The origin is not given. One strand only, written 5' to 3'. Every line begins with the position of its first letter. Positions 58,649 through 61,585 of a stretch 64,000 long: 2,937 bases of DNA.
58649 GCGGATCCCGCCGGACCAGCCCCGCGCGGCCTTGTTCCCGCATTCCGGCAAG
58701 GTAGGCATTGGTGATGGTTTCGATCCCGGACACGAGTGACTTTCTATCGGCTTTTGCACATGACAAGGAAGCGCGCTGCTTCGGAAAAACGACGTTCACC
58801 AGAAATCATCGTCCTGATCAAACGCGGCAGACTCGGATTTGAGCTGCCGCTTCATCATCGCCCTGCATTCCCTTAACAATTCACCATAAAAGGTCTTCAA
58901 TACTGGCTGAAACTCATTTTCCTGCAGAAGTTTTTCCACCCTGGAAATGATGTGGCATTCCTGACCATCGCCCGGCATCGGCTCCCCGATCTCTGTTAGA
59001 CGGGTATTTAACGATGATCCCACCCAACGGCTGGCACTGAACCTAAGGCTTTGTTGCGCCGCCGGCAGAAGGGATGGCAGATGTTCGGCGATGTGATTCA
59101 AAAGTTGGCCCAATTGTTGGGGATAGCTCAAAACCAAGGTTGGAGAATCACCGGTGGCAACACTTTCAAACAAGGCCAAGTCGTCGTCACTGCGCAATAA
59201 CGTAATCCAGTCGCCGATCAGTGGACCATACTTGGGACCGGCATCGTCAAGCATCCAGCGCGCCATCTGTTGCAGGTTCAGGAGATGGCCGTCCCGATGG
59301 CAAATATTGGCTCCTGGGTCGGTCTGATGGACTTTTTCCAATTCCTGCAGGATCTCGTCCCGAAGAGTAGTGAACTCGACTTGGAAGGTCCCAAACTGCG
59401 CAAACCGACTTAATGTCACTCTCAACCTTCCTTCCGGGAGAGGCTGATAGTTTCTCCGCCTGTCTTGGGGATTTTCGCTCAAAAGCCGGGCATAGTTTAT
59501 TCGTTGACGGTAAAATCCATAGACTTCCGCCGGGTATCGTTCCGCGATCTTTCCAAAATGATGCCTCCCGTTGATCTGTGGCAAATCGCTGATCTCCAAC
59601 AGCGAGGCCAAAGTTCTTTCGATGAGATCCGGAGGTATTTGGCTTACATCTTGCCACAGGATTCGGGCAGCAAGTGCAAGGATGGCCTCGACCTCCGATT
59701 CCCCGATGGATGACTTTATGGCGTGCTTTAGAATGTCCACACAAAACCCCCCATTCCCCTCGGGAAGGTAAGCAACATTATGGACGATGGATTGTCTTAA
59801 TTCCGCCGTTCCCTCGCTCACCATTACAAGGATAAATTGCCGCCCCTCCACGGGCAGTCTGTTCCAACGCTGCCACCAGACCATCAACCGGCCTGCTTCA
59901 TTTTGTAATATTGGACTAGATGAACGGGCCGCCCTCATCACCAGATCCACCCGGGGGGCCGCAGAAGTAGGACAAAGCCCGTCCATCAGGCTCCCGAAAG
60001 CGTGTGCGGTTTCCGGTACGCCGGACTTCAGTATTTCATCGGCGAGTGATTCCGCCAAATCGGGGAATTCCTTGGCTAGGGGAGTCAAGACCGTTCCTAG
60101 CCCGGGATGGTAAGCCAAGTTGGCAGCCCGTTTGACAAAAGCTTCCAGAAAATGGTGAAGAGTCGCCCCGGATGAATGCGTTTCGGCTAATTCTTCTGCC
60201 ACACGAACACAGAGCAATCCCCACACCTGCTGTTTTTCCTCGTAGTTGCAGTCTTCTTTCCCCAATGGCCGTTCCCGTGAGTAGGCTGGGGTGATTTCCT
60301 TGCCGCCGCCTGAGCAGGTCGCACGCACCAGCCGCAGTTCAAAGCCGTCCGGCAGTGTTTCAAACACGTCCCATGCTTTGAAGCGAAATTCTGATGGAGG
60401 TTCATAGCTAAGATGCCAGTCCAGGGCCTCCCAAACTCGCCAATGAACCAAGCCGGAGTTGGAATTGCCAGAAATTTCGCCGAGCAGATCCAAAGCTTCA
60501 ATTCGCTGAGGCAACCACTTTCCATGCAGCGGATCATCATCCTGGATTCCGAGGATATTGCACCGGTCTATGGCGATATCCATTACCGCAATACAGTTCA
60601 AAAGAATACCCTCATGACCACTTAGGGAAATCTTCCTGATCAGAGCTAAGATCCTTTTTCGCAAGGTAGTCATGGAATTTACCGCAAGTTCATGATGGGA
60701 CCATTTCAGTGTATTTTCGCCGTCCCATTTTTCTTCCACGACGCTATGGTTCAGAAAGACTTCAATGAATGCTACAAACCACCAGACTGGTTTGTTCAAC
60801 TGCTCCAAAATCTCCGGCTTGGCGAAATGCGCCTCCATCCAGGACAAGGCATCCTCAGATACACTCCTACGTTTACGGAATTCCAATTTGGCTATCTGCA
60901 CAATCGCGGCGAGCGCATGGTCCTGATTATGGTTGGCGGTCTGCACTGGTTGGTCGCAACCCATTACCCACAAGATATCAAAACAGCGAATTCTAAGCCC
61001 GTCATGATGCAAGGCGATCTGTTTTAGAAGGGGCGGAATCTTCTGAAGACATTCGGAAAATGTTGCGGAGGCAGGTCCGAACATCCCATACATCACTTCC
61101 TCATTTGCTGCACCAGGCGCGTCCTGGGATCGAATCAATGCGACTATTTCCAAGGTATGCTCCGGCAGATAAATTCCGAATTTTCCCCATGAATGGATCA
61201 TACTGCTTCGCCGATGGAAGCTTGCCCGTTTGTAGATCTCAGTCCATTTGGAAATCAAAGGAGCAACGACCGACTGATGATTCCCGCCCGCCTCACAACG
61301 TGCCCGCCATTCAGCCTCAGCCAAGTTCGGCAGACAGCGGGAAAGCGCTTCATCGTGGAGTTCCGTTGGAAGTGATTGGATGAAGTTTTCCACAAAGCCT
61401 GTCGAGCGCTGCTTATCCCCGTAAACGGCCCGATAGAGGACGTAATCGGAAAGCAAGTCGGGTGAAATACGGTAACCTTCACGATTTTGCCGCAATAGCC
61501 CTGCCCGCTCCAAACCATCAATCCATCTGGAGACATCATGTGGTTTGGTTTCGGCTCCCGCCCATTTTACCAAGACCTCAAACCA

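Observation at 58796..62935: Lower-GC Mrr-nuclease + STAND NTPase + helical sensor gene: Avs-like antiviral candidate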

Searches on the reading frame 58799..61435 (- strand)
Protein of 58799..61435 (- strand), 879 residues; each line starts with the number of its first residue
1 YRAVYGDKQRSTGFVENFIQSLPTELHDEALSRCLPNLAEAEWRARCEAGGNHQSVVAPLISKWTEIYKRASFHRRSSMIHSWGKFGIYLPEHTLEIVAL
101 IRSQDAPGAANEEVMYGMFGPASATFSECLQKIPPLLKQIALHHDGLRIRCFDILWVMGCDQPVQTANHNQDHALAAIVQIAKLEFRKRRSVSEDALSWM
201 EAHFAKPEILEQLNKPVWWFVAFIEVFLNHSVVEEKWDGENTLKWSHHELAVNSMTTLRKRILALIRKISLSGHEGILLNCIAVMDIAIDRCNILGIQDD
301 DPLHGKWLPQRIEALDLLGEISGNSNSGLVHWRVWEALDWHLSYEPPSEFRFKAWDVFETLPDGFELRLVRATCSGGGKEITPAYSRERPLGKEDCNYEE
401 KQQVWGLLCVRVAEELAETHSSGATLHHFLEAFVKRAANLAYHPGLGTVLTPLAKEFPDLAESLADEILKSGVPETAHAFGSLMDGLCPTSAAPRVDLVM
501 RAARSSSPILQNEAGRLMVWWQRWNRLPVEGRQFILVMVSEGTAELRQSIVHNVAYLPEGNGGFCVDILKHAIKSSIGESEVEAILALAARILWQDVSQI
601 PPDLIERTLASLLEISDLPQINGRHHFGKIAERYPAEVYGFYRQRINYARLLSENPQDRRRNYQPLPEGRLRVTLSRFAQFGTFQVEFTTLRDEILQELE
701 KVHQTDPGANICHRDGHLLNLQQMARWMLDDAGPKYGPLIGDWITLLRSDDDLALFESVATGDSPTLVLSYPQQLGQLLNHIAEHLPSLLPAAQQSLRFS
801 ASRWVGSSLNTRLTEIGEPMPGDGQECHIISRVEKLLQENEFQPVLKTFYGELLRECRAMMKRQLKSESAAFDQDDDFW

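Call 51: predict_structure(alignment_id=A4)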
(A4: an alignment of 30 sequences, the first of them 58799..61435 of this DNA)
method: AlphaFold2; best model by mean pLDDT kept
length: 879 residues; sequences in the alignment: 30
mean_pLDDT: 85.1   pTM: 0.71
mean pLDDT of the five models: 85.1, 84.7, 83.1, 82.4, 82.1
residues with pLDDT >= 90: 439; 70-90: 340; 50-70: 64; < 50: 36
segments of 3 or more residues with pLDDT < 50: 115-121, 808-826, 872-879
pLDDT, mean of each block of 10 residues (from residue 1): 80 83 79 83 86 83 86 84 89 92 68 47 70 91 93 93 64 88 88 94 93 89 92 75 77 89 95 93 95 78 88 96 94 95 91 95 94 91 89 83 94 96 96 94 93 95 95 90 89 85 92 93 90 92 91 88 90 87 89 74 89 81 76 90 91 68 74 82 92 91 75 72 90 91 91 89 84 94 93 90 65 34 53 91 92 90 67 41
secondary structure, 60 per line:
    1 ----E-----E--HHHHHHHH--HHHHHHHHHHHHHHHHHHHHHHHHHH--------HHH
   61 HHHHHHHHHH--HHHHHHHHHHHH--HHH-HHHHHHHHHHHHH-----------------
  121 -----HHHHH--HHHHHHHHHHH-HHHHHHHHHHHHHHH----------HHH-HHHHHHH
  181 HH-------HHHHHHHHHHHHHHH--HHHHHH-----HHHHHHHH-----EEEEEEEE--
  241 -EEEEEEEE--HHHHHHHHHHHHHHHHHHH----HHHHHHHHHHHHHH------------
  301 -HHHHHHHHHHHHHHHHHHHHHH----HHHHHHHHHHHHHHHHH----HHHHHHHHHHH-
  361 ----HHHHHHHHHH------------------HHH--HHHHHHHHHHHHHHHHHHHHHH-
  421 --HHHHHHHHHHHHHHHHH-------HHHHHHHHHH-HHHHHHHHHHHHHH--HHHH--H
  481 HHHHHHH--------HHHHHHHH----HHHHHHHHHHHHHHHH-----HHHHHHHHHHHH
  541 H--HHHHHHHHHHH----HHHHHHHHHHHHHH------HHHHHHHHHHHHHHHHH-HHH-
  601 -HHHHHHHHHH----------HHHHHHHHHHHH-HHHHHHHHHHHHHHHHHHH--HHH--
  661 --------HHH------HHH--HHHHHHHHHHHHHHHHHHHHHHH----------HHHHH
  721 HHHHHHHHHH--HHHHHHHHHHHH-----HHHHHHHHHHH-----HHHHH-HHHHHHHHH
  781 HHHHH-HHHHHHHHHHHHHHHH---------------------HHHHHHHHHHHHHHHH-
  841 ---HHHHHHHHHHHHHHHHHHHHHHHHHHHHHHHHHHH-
elements in order (helices of 4 or more, strands of 3 or more residues): H14-21 H24-49 H58-70 H73-84 H91-103 H126-130 H133-143 H145-159 H174-182 H190-204 H207-212 H218-225 E231-238 E242-249 H252-270 H275-288 H302-323 H328-344 H349-359 H365-374 H398-419 H423-439 H447-456 H458-471 H474-477 H480-487 H496-503 H508-523 H529-541 H544-554 H559-572 H579-595 H602-611 H622-633 H635-653 H683-705 H716-730 H733-744 H750-760 H766-770 H772-785 H787-802 H824-839 H844-878

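Call 54: fold_search(model_id=the predicted structure, library=pdb)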
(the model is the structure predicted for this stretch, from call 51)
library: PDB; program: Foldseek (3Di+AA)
matches with E <= 10: 999; with E <= 0.001: 85
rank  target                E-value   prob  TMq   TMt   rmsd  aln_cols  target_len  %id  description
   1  9hfl_A                2.9e-05  1.00  0.25  0.23  19.4      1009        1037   10  Cryo-EM structure of the human snRNA export complex comprising CBC-PHAX-CRM1-RanGTP and capped-RNA (released 2025-07-16)
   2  6gx9_A                3.2e-05  1.00  0.28  0.27  16.9       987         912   12  Crystal structure of the TNPO3 - CPSF6 RSLD complex (released 2019-03-13)
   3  7q3l_A                4.6e-05  1.00  0.33  0.35  15.5       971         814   12  Human 17S U2 snRNP 5' domain (released 2022-03-30)
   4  4jlq_A                5.8e-05  1.00  0.17  0.18  24.1       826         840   11  Crystal structure of human Karyopherin-beta2 bound to the PY-NLS of Saccharomyces cerevisiae NAB2 (released 2013-04-03)
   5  4c0o_A                6.0e-05  1.00  0.29  0.28  16.7       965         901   12  Transportin 3 in complex with phosphorylated ASF/SF2 (released 2014-01-22)
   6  8cdj_D                6.3e-05  1.00  0.28  0.28  24.2       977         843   11  CAND1 b-hairpin++-SCF-SKP2 CAND1 rolling SCF engaged (released 2023-04-19)
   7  2qmr_A                8.0e-05  1.00  0.19  0.20  22.1       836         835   11  Karyopherin beta2/transportin (released 2007-10-30)
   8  8qyz_F                8.3e-05  1.00  0.23  0.21  19.7      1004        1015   11  Crystal structure of hiNES2 in complex with Xpo1 and RanGTP (released 2024-11-06)
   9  9im6_A                8.9e-05  1.00  0.21  0.18  22.9      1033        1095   11  Structure of influenza A virus RNA polymerase PB1 and nuclear import host factor RanBP5 complex (released 2024-11-27)
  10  4oo6_A                9.9e-05  1.00  0.17  0.17  23.9       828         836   11  Crystal structure of human KAP-beta2 bound to the NLS of HCC1 (Hepato Cellular Carcinoma protein 1) (released 2014-02-12)
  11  8qyz_C                1.1e-04  1.00  0.19  0.17  20.9      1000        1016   11  Crystal structure of hiNES2 in complex with Xpo1 and RanGTP (released 2024-11-06)
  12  9k1w_C                1.1e-04  1.00  0.33  0.35  15.7       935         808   12  Structure of the SF3B core, harboring the K700E mutation in SF3B1, in complex with intron-U2 snRNA (released 2025-09-03)
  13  5xoj_C                1.2e-04  1.00  0.21  0.20  19.5      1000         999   11  Crystal structure of Xpo1p-PKI-Nup42p-Gsp1p-GTP complex (released 2017-08-16)
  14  6vae_A                1.4e-04  1.00  0.21  0.17  32.2      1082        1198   11  Mono-ubiquitinated Fanconi Anemia ID complex bound to ICL DNA (released 2020-03-18)
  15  2bku_B                1.4e-04  1.00  0.25  0.25  18.9       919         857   11  Kap95p:RanGTP complex (released 2005-05-04)
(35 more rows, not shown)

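Call 77: search_protein_representatives(protein=window:58799-61435:-)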
Query: 879 residues. Proteins with E-value up to 0.001 (for the whole library): 277; up to 1e-10: 152; up to 1e-30: 32. The best 150 are listed.
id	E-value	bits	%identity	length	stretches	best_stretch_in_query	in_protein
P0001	0.0e+00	2046.5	100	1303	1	1-879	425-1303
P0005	1.5e-205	701.9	40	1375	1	6-877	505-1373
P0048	4.1e-111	389.5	37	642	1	255-877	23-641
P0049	6.0e-81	289.7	37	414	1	470-878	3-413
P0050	5.3e-43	164.1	26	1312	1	1-647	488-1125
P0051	1.2e-42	163.0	25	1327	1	12-650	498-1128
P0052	3.4e-42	161.5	27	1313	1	12-552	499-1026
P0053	8.1e-42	160.2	28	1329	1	22-646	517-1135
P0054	1.8e-41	159.0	24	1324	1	1-649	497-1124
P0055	5.2e-39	150.9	25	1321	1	4-667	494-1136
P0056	9.5e-39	150.0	26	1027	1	1-667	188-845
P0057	1.2e-38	149.7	29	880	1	1-528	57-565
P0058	1.4e-38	149.5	24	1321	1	3-647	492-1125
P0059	2.0e-37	145.6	25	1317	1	29-651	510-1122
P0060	5.7e-37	144.1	29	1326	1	33-478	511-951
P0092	2.9e-25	105.4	23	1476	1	13-699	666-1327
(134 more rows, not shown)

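Call 79: search_protein_families(library=pfam, alignment_id=A5, max_evalue=0.001)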
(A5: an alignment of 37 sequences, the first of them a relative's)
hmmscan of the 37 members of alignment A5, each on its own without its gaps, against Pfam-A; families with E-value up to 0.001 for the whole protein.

A. member 1, P0050 (1312 aa): 3 families
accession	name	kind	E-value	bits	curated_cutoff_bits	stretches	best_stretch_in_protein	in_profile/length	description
PF25199.1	nSTAND_NTPase5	-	8e-06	26.2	34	1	204-307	29-133/145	Novel STAND NTPase 5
PF04471.18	Mrr_cat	-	2e-05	25.1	21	1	56-136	29-111/115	Restriction endonuclease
PF13191.12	AAA_16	-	9.1e-05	23.5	32.6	0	199-244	4-52/167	AAA ATPase domain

B. families by the number of members that match (of 37 scanned): 15 families
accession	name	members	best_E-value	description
PF25199.1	nSTAND_NTPase5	33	1.5e-09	Novel STAND NTPase 5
PF13191.12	AAA_16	20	6.1e-10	AAA ATPase domain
PF04471.18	Mrr_cat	10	2.5e-08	Restriction endonuclease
PF05729.18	NACHT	4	2e-05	NACHT domain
PF13401.12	AAA_22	4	0.00021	AAA domain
PF01381.28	HTH_3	3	4.5e-13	Helix-turn-helix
PF13560.12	HTH_31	3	2.2e-11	Helix-turn-helix domain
PF01637.24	ATPase_2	3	8.9e-07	ATPase domain predominantly from Archaea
PF12844.13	HTH_19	2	2e-08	Helix-turn-helix domain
PF13289.12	SIR2_2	1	1.7e-27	SIR2-like domain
PF00656.27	Peptidase_C14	1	6.3e-15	Caspase domain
PF00931.28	NB-ARC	1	1.7e-05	NB-ARC domain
PF25212.1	HVO_A0114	1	0.00022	HVO_A0114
PF13156.12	Mrr_cat_2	1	0.00047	Restriction endonuclease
PF09832.14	DUF2059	1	0.00089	Uncharacterized protein conserved in bacteria (DUF2059)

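Call 86: find_encoding_contigs(protein=P0053, flank=5000, max_places=2)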
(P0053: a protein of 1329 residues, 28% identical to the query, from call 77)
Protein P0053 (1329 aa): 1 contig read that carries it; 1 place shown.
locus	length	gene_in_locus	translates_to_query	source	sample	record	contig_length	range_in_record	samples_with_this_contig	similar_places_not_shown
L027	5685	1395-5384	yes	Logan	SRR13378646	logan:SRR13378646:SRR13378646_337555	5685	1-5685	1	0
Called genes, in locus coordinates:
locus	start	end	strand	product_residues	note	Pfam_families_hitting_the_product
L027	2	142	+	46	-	?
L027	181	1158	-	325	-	PF13173:AAA_14, PF13635:DUF4143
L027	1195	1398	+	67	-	-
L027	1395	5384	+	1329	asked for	PF04471:Mrr_cat, PF25199:nSTAND_NTPase5 (faint)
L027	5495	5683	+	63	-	?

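Call 87: find_encoding_contigs(protein=P0092, flank=5000, max_places=2)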
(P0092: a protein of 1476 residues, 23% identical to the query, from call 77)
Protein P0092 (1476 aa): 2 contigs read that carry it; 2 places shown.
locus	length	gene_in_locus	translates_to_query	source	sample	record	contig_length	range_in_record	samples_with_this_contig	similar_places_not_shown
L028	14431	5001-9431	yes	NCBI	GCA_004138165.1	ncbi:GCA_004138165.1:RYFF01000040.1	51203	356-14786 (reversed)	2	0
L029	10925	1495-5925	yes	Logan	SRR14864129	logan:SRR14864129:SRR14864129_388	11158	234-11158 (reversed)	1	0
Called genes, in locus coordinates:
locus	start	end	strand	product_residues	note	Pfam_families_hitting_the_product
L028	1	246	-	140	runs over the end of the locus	-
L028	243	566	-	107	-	-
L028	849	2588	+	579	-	-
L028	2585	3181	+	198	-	-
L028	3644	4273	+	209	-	-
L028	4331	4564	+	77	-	-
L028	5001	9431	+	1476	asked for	PF25199:nSTAND_NTPase5 (weak)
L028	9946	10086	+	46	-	-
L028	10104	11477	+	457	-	-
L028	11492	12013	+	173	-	-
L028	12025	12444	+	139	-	PF08814:XisH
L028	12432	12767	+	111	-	PF08869:XisI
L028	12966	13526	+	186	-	PF00436:SSB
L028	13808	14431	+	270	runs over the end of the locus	-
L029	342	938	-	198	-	-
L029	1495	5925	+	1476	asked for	PF25199:nSTAND_NTPase5 (weak)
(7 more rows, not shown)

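Call 89: search_protein_families(library=ncbifam, proteins=[P0050], max_evalue=0.001)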
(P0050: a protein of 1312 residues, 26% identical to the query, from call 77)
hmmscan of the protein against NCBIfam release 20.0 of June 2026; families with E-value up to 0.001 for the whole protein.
P0050 (1312 aa): 2 families
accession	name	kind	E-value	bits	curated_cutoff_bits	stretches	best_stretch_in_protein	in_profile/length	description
TIGR03420.1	DnaA_homol_Hda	equivalog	5.6e-07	29.3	194.8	1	199-289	21-111/226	DnaA regulatory inactivator Hda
NF040586.1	FxSxx_TPR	equivalog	0.00025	19.6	300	1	195-243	6-52/830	FxSxx-COOH system tetratricopeptide repeat protein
